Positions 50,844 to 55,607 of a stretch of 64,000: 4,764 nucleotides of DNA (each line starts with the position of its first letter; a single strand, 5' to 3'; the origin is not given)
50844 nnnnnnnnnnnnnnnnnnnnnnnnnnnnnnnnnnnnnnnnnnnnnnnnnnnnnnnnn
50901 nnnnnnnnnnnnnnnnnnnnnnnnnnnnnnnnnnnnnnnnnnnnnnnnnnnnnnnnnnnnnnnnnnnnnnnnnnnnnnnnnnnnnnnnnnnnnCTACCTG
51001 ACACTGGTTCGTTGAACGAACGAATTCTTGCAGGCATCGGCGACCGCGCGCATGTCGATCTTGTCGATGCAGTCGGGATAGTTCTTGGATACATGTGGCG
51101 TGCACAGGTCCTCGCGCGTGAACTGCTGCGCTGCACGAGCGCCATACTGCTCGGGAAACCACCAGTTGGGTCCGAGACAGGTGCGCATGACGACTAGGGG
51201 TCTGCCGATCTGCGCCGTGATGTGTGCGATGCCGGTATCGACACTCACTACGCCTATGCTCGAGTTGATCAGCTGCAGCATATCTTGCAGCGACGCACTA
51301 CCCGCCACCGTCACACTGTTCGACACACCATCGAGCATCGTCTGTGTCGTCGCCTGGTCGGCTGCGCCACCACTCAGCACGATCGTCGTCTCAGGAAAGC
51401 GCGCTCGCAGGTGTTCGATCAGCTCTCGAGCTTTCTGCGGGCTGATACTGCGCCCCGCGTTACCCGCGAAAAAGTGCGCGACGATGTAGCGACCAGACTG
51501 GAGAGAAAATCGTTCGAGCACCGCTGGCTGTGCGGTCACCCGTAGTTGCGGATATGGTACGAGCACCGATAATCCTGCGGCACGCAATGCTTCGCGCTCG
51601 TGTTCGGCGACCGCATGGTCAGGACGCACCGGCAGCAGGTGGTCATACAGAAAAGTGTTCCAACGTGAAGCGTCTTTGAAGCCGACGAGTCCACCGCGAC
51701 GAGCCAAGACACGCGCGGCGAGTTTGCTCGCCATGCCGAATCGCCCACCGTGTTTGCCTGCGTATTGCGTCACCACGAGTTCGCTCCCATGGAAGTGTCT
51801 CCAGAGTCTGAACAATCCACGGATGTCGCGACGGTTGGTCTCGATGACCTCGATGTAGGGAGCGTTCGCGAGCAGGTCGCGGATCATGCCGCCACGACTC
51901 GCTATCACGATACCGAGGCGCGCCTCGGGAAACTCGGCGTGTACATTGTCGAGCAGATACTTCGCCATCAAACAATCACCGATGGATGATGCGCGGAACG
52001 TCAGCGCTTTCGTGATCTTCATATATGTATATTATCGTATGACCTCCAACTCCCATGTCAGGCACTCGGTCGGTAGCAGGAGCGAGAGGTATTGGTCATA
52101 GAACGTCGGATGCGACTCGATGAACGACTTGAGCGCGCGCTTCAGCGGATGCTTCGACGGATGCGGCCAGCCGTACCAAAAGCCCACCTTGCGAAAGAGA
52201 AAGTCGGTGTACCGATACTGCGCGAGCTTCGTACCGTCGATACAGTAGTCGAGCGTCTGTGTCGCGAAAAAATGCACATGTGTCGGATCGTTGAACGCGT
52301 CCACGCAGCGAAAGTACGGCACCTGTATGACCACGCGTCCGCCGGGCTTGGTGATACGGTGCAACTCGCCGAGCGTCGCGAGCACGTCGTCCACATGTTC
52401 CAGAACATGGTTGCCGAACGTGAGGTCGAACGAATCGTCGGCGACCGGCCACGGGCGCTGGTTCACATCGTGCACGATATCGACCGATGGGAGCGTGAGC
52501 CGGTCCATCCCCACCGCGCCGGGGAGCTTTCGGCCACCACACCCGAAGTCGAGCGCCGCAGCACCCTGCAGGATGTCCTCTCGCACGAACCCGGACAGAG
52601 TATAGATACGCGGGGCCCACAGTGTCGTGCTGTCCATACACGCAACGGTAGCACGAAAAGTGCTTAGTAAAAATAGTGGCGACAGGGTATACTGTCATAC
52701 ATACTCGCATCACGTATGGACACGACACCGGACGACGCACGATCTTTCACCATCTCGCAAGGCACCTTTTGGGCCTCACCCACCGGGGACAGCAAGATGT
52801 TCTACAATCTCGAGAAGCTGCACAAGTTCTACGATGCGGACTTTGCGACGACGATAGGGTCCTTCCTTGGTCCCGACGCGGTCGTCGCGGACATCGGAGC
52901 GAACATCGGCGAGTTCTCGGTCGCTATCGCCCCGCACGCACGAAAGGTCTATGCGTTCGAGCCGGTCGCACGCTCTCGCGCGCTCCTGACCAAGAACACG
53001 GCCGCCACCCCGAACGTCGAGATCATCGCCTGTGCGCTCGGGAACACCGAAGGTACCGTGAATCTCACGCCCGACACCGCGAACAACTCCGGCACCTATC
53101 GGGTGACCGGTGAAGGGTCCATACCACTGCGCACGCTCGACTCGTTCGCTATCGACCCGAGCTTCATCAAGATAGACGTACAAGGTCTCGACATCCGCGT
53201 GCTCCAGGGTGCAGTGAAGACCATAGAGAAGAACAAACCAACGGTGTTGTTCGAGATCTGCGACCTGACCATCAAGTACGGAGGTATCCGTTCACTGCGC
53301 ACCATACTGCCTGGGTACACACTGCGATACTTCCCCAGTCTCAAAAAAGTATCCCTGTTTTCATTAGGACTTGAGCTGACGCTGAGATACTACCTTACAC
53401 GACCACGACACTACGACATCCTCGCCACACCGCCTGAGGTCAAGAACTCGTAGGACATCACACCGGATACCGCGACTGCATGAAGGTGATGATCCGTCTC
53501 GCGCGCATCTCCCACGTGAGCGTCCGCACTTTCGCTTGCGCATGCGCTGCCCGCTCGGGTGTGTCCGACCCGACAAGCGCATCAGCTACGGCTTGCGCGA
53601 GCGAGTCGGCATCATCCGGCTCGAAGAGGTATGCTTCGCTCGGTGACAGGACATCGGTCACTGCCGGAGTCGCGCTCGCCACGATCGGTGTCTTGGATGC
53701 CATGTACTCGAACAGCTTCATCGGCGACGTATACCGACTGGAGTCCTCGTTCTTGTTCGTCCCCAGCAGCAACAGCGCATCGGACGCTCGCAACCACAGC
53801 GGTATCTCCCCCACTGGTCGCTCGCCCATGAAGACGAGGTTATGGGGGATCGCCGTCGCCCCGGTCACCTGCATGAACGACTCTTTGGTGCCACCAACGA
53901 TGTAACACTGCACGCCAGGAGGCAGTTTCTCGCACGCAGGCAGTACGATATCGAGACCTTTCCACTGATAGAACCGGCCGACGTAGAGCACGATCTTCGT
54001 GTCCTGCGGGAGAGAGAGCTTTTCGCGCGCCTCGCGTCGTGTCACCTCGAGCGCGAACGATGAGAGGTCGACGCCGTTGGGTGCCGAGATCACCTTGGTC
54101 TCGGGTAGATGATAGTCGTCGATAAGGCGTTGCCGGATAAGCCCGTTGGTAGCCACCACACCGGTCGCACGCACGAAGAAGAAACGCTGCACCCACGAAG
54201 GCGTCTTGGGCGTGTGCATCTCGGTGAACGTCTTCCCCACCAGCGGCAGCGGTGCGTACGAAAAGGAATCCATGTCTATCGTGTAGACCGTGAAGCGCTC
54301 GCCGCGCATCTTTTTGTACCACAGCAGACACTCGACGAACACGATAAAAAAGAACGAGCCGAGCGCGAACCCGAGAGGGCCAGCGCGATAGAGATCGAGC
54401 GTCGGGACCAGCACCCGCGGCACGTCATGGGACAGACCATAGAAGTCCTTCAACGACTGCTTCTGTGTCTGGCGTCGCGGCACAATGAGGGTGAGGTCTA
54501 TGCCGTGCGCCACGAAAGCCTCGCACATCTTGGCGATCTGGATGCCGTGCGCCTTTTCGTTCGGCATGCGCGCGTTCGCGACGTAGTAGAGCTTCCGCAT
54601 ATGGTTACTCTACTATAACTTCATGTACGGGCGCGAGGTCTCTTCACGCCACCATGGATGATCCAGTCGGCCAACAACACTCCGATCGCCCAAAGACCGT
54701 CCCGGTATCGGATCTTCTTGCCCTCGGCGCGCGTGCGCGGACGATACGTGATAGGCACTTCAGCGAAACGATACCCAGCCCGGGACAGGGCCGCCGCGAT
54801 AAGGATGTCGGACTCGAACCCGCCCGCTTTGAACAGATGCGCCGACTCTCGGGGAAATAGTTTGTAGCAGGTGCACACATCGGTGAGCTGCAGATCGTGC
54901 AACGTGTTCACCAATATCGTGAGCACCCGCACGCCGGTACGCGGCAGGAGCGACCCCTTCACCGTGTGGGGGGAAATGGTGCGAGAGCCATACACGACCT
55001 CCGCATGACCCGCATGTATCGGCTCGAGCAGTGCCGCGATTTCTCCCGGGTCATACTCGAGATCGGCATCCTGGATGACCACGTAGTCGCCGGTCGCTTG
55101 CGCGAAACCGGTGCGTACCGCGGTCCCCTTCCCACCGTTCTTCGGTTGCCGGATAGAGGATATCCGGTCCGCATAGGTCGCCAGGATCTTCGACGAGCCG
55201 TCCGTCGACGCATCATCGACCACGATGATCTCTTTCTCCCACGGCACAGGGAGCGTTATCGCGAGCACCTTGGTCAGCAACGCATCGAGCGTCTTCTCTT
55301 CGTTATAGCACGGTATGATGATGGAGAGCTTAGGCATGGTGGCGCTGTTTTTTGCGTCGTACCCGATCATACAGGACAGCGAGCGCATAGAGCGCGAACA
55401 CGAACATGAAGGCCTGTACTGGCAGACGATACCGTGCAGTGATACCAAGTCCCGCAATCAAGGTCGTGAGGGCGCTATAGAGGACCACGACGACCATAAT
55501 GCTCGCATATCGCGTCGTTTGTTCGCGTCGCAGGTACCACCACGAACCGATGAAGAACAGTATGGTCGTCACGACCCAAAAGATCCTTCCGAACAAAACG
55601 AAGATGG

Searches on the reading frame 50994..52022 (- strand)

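Call 13: search_protein_families(library=pfam, proteins=[window:50994-52022:-], max_evalue=0.001)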
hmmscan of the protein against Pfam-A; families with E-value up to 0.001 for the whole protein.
window:50994-52022:- (342 aa): 1 family
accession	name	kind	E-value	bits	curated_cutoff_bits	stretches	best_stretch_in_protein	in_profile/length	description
PF01075.23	Glyco_transf_9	-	3.4e-10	40.1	22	1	196-277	124-206/247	Glycosyltransferase family 9 (heptosyltransferase)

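Call 43: search_protein_families(library=ncbifam, proteins=[window:50994-52022:-], max_evalue=0.001)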
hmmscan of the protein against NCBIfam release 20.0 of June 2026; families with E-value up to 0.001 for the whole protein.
window:50994-52022:- (342 aa): 6 families
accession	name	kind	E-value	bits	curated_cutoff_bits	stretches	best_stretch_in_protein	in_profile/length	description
TIGR02195.1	heptsyl_trn_II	equivalog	5.1e-14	52.1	134.6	1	10-332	6-335/339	lipopolysaccharide heptosyltransferase II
TIGR02193.1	heptsyl_trn_I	equivalog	1.9e-10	40.5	185.3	1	110-278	108-279/320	lipopolysaccharide heptosyltransferase I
NF008162.0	PRK10916.1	equivalog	4.7e-10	39.2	569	1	137-290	137-297/348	ADP-heptose--LPS heptosyltransferase RfaF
NF008204.0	PRK10964.1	equivalog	4.1e-09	36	437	1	124-281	126-280/322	lipopolysaccharide heptosyltransferase RfaC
TIGR02201.1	heptsyl_trn_III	equivalog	1.5e-05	24.2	170.2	1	15-292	11-298/344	putative lipopolysaccharide heptosyltransferase III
NF007742.0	PRK10422.1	equivalog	9.1e-05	21.4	467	1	117-288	121-296/352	lipopolysaccharide core heptosyltransferase RfaQ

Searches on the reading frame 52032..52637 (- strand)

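Call 13: search_protein_families(library=pfam, proteins=[window:52032-52637:-], max_evalue=0.001)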
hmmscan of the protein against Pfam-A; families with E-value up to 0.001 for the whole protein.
window:52032-52637:- (201 aa): 5 families
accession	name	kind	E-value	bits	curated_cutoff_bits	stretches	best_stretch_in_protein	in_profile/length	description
PF13489.12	Methyltransf_23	-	2.5e-11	44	27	1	23-108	21-120/164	Methyltransferase domain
PF08241.18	Methyltransf_11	-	6.2e-10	40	21.2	1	56-104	49-95/95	Methyltransferase domain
PF13847.12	Methyltransf_31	-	5e-06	26.7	27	1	64-108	67-113/145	Methyltransferase domain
PF08242.18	Methyltransf_12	-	1.1e-05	26.5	30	1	61-102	61-98/98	Methyltransferase domain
PF13649.12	Methyltransf_25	-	6.8e-05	23.9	27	1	56-100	53-97/97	Methyltransferase domain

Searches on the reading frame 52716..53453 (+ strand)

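Call 10: search_protein_families(library=pfam, proteins=[window:52716-53453:+], max_evalue=0.001)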
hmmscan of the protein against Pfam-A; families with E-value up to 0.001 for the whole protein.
window:52716-53453:+ (245 aa): 2 families
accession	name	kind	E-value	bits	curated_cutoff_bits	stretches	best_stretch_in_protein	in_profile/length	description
PF05050.19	Methyltransf_21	-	5.7e-14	53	22.7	1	59-184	1-151/173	Methyltransferase FkbM domain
PF05575.17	V_cholerae_RfbT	-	0.00079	19.2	27.9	0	50-182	76-225/286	Vibrio cholerae RfbT protein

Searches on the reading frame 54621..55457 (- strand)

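Call 10: search_protein_families(library=pfam, proteins=[window:54621-55457:-], max_evalue=0.001)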
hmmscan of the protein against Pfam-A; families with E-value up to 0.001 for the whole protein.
window:54621-55457:- (278 aa): 3 families
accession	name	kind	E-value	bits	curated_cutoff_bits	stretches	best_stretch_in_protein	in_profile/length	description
PF00535.33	Glycos_transf_2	-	3.9e-35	121.7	23.3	1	45-206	1-164/168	Glycosyl transferase family 2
PF13641.12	Glyco_tranf_2_3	-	4.9e-09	37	27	1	42-149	1-114/230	Glycosyltransferase like family 2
PF10111.15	Glyco_tranf_2_2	-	0.00038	20.5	27.3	1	45-144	1-103/276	Glycosyltransferase like family 2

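Call 43: search_protein_families(library=ncbifam, proteins=[window:54621-55457:-], max_evalue=0.001)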
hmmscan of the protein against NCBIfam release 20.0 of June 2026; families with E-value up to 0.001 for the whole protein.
window:54621-55457:- (278 aa): 20 families
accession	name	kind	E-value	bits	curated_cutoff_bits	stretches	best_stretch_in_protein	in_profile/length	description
TIGR04182.1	glyco_TIGR04182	equivalog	4.7e-30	105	325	1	44-255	2-208/293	S-layer glycoprotein N-glycosyltransferase AglJ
NF007986.1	PRK10714.1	equivalog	1.5e-18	66.9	529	1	40-159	4-126/316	undecaprenyl-phosphate 4-deoxy-4-formamido-L-arabinose transferase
NF007482.0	PRK10073.1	equivalog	4.1e-18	65.5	423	1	40-146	4-109/334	glycosyltransferase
NF047588.1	GlcsyltransPgfSStrep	equivalog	2.7e-17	63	500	1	43-208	2-166/308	glycosyltransferase PgfS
TIGR03937.1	PgaC_IcaA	equivalog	3e-17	62.7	422.3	1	35-145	38-148/407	poly-beta-1,6-N-acetyl-D-glucosamine synthase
NF041875.1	EPS_EpsD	equivalog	2.7e-15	56.6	370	1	44-164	1-121/325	exopolysaccharide biosynthesis glycosyltransferase EpsD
NF058614.1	PPMAGASynPpgS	equivalog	5.2e-14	52.2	370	1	46-236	4-194/226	polyprenyl-phospho-N-acetylgalactosaminyl synthase PpgS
TIGR03965.1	mycofact_glyco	equivalog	3.6e-13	49.2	280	1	39-163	71-194/467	mycofactocin biosynthesis glycosyltransferase MftF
NF041391.1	DPhHxTase_Halo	equivalog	4.9e-13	48.6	375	1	50-242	3-187/213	dolichyl-phosphate hexose transferase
NF047683.1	TeichurnBiosyTuaG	equivalog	1.1e-12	48.2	400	1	40-141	4-105/252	teichuronic acid biosynthesis protein TuaG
TIGR04283.1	glyco_like_mftF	equivalog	2.6e-12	46.8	182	1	44-144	1-94/221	TIGR04283 family arsenosugar biosynthesis glycosyltransferase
NF010496.0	PRK13915.1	equivalog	5.6e-12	45.4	262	1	40-150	29-145/307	glucosyl-3-phosphoglycerate synthase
NF053739.1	GlytfEpsEBac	equivalog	2.3e-10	39.9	450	1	42-132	1-92/265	glycosyltransferase EpsE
TIGR03469.1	HpnB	hypoth_equivalog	7.2e-10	38.4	379.25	1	37-153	39-166/386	hopene-associated glycosyltransferase HpnB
TIGR03111.1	glyc2_xrt_Gpos1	hypoth_equivalog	9.6e-09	34.5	363.95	1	35-140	42-149/439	TIGR03111 family XrtG-associated glycosyltransferase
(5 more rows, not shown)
